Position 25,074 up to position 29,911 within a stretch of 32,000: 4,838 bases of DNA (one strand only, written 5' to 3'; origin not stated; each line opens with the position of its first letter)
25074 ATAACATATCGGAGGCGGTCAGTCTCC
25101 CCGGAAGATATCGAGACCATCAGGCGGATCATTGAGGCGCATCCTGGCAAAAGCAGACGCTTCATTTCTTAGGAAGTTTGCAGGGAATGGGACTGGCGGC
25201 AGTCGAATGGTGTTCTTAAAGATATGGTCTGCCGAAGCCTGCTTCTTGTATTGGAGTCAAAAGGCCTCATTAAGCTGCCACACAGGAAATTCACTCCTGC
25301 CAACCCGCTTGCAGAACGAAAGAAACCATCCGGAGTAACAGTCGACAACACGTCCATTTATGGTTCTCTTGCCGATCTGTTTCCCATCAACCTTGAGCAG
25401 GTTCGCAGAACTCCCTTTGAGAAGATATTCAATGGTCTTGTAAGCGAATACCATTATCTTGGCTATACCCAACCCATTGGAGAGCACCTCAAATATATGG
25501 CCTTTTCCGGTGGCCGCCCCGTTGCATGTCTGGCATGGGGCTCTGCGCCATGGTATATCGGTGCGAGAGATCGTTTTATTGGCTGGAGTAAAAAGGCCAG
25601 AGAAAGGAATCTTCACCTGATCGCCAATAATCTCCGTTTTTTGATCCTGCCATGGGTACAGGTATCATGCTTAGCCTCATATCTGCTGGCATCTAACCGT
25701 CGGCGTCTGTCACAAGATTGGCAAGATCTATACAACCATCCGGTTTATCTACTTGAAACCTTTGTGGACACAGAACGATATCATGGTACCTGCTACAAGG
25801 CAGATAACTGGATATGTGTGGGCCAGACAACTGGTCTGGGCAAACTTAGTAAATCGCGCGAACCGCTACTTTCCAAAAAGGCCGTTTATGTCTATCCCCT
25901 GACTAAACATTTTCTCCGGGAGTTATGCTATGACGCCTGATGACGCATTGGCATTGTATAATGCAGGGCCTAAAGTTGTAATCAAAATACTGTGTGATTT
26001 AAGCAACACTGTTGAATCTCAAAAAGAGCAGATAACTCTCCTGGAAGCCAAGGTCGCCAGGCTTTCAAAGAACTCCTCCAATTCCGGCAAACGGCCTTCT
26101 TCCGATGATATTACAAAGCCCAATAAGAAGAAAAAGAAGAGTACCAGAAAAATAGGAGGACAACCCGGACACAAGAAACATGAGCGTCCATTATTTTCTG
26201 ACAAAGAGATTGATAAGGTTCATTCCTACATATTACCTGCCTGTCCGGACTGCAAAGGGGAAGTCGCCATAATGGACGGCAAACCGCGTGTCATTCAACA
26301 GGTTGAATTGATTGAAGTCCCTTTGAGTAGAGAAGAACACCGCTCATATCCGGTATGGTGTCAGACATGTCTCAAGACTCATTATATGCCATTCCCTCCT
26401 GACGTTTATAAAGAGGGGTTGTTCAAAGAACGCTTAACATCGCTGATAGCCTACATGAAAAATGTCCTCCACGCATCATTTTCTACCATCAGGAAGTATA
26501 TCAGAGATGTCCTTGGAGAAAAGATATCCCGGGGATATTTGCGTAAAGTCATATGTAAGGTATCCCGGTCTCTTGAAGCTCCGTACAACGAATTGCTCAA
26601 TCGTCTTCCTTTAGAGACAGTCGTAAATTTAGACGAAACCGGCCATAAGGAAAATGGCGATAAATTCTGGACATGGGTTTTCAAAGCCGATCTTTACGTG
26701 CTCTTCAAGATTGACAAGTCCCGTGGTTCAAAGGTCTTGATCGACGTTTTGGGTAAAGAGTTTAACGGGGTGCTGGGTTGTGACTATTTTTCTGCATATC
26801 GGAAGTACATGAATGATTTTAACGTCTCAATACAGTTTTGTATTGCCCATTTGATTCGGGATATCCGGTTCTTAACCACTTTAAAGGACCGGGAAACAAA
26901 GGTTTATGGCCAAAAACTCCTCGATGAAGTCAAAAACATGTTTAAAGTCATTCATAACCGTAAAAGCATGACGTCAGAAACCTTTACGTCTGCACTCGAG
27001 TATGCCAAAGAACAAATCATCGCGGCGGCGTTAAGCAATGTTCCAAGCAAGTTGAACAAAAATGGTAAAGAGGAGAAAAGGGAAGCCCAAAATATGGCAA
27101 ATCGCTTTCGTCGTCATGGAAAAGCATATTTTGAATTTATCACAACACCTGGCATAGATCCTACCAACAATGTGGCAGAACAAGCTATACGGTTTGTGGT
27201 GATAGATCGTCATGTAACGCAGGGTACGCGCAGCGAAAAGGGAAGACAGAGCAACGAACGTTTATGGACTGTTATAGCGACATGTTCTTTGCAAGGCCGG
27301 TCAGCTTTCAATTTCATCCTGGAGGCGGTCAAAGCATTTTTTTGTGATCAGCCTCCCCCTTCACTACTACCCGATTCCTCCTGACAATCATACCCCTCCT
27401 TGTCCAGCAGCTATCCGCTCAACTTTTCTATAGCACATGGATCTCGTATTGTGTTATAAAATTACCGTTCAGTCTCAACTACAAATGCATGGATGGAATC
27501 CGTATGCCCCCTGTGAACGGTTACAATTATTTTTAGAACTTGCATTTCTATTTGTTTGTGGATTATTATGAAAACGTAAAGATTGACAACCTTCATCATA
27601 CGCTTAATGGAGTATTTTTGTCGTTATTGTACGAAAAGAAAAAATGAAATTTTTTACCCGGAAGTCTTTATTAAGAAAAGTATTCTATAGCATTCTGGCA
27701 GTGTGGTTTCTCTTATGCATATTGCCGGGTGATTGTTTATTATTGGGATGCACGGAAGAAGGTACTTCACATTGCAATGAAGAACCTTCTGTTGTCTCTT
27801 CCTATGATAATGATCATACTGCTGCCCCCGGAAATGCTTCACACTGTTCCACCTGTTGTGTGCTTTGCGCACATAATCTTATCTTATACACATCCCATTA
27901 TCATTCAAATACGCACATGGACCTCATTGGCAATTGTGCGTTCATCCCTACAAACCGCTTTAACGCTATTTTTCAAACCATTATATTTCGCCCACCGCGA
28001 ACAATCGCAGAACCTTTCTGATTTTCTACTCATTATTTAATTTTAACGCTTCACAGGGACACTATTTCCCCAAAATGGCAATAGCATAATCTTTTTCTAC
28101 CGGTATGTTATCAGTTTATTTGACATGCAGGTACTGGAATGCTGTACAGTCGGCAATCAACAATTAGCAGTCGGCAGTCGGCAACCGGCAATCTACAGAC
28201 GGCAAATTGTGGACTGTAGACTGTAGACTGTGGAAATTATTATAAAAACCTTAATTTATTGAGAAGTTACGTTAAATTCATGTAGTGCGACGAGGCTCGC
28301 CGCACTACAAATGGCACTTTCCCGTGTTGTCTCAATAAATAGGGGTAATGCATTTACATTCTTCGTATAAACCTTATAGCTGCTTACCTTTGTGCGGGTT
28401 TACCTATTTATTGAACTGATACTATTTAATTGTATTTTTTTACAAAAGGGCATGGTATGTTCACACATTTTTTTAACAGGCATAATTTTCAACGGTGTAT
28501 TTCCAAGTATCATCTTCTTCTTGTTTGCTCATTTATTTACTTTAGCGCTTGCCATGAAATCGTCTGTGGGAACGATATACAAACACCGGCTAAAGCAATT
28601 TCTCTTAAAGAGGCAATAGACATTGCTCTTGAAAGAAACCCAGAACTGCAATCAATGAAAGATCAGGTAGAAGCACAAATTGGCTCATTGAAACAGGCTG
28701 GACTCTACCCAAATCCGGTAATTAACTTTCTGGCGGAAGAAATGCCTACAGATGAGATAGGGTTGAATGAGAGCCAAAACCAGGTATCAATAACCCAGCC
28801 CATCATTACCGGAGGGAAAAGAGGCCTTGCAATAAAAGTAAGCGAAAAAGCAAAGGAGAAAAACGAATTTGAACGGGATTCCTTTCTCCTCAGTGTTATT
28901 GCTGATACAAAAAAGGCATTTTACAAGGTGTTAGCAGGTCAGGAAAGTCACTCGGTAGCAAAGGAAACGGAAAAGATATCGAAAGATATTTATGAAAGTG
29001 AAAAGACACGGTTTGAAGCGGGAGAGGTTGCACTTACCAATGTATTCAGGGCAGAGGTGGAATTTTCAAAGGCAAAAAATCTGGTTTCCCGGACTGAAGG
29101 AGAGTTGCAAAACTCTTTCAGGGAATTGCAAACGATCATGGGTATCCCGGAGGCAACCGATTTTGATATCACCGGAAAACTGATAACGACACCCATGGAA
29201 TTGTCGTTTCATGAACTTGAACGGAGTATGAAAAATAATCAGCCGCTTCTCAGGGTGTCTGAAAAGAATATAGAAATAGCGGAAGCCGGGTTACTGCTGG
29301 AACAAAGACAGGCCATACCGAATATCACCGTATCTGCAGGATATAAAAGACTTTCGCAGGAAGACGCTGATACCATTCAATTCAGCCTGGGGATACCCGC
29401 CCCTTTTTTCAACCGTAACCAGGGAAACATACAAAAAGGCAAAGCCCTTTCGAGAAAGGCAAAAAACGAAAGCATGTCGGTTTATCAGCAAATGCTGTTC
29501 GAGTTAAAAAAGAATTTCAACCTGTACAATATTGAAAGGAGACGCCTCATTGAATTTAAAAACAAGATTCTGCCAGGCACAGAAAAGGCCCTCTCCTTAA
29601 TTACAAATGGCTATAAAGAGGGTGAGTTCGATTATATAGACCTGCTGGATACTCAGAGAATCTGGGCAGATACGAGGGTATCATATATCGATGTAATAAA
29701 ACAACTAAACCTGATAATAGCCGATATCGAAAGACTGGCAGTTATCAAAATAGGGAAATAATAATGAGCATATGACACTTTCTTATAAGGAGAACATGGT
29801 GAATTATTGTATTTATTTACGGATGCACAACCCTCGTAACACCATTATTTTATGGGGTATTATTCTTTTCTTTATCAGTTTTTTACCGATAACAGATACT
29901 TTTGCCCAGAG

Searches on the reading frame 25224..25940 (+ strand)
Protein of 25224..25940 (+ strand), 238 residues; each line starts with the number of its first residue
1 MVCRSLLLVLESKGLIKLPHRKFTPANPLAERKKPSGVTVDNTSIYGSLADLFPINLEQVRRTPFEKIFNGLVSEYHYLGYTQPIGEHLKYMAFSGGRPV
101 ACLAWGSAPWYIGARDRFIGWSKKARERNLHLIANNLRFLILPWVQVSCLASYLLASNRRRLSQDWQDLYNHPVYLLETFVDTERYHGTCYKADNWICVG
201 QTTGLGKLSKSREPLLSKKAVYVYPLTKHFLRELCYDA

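Call 99: search_protein_families(library=pfam, proteins=[window:25224-25940:+], max_evalue=0.00001)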
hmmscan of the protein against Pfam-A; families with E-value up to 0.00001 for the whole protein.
window:25224-25940:+ (238 aa): 1 family
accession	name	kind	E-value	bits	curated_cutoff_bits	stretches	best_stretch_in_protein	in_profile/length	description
PF14236.12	DruA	-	2.2e-33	116.1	27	1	44-211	39-226/297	Druantia protein DruA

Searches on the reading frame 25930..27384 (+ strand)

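Call 99: search_protein_families(library=pfam, proteins=[window:25930-27384:+], max_evalue=0.00001)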
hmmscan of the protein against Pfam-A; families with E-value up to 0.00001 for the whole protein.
window:25930-27384:+ (484 aa): 2 families
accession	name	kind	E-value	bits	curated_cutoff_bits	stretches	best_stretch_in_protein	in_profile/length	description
PF03050.20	DDE_Tnp_IS66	-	1.4e-38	133.4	23.1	1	163-440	2-283/284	Transposase IS66 family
PF20042.4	DUF6444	-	3.3e-11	44.1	27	1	24-86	23-84/85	Family of unknown function (DUF6444)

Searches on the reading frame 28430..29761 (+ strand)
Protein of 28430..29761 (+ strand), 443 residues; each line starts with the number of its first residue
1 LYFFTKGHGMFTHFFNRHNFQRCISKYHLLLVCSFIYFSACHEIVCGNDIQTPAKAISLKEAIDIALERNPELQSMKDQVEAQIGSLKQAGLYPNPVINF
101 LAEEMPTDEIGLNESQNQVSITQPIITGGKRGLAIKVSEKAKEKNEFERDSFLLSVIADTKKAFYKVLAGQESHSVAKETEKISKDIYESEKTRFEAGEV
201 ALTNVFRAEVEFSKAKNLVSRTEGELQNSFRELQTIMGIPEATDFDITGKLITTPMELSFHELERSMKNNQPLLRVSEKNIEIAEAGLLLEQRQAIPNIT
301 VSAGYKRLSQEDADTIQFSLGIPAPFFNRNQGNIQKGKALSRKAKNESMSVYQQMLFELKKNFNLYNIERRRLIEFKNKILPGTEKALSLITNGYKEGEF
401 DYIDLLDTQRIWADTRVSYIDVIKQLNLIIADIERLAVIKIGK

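Call 99: search_protein_families(library=pfam, proteins=[window:28430-29761:+], max_evalue=0.00001)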
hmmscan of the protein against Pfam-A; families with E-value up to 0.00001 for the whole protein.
window:28430-29761:+ (443 aa): 1 family
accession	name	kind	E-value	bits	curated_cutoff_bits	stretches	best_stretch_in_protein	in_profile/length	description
PF02321.23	OEP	-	1.2e-43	149.5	22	2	59-237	1-186/187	Outer membrane efflux protein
